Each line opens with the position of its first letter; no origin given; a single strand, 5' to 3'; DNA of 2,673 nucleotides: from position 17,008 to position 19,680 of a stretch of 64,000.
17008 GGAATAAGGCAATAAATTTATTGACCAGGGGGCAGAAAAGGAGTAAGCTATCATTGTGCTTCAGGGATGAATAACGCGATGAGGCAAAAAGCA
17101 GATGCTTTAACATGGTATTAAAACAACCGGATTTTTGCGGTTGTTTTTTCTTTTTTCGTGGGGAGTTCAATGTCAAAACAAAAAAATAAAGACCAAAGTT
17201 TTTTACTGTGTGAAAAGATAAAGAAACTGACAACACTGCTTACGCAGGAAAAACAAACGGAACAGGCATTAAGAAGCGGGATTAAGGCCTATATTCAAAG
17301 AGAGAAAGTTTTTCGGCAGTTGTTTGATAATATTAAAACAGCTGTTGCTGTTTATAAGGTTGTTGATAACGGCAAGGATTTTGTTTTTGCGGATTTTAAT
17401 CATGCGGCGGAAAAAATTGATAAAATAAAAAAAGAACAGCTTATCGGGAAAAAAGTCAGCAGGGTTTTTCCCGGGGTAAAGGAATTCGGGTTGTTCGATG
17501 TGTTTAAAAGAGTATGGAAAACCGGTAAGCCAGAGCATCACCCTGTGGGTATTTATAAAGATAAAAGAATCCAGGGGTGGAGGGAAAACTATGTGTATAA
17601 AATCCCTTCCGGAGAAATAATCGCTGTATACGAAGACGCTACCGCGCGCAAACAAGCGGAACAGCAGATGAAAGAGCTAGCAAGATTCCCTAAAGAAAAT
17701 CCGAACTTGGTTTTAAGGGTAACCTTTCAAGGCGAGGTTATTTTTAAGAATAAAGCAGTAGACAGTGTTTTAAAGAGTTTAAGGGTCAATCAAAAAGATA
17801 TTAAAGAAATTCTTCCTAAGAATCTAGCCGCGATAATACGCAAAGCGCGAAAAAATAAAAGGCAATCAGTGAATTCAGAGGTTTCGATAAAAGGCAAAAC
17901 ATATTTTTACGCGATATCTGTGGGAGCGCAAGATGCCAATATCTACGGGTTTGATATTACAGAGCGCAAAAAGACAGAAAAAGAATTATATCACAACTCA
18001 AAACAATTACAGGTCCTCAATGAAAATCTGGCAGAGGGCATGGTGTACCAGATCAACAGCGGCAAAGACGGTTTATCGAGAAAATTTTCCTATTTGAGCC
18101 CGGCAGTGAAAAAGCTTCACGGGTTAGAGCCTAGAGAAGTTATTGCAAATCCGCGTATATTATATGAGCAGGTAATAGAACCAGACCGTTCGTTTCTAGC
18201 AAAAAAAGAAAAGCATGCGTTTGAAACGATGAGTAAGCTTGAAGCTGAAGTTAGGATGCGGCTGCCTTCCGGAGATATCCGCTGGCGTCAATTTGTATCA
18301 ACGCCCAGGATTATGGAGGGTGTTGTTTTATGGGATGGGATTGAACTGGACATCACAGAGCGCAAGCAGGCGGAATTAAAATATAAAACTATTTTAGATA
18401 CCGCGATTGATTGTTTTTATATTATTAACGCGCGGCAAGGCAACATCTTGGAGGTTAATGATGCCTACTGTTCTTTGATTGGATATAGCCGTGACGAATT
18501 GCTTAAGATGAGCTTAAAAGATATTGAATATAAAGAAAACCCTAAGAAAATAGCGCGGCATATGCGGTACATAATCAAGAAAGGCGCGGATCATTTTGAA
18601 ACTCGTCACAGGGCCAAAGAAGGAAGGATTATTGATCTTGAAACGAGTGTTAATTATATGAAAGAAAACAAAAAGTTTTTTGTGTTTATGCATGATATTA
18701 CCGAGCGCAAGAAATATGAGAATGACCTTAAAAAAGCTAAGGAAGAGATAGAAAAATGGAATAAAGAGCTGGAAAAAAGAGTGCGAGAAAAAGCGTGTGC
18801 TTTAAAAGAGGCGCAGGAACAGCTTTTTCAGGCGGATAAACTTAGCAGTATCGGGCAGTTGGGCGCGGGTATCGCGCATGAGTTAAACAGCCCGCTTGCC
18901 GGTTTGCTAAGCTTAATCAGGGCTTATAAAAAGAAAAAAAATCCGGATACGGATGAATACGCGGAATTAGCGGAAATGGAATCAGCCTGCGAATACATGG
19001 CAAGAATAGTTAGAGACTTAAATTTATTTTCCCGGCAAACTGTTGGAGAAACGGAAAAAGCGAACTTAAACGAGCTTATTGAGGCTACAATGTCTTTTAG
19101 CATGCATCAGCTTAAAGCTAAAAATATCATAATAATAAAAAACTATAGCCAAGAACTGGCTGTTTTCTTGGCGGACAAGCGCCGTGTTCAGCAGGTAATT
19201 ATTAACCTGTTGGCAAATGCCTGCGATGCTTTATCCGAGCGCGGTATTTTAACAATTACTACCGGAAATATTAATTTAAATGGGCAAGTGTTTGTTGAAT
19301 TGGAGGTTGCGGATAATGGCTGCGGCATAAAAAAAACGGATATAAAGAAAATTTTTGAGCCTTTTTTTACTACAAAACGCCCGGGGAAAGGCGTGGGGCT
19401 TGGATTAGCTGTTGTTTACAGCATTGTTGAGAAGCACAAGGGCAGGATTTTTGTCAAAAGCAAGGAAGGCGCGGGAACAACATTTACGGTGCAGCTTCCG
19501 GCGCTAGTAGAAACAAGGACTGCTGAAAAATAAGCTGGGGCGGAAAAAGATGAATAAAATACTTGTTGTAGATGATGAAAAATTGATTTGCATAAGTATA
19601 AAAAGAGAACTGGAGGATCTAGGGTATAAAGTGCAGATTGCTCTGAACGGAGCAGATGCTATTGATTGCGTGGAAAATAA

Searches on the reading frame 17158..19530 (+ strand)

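Call 7: search_protein_families(library=pfam, proteins=[window:17158-19530:+], max_evalue=0.01)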
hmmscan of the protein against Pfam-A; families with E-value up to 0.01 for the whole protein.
window:17158-19530:+ (791 aa): 9 families
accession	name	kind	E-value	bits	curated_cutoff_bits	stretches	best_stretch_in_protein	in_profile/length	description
PF02518.31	HATPase_c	-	1.2e-26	93.8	26.4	1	673-782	2-109/111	Histidine kinase-, DNA gyrase B-, and HSP90-like ATPase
PF13426.13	PAS_9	-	8.6e-21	74.6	27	1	419-516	2-103/103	PAS domain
PF00989.32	PAS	-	4.3e-17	62.6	22.6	1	408-514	2-113/113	PAS fold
PF08447.18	PAS_3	-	5.1e-15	55.9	25.6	2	312-378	3-69/89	PAS fold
PF08448.16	PAS_4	-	6.3e-14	52.6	23.1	1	414-518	2-109/110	PAS fold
PF13188.13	PAS_8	-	1.7e-09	37.7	21.8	1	408-449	2-43/65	PAS domain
PF00512.31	HisKA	-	4.2e-08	33.6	26.9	1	566-627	3-63/66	His Kinase A (phospho-acceptor) domain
PF12860.13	PAS_7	-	0.00067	20.2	27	0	421-521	18-114/115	PAS fold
PF24990.1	PAS_13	-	0.0053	17.5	27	0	422-531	4-78/143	ERT1/acuK family PAS domain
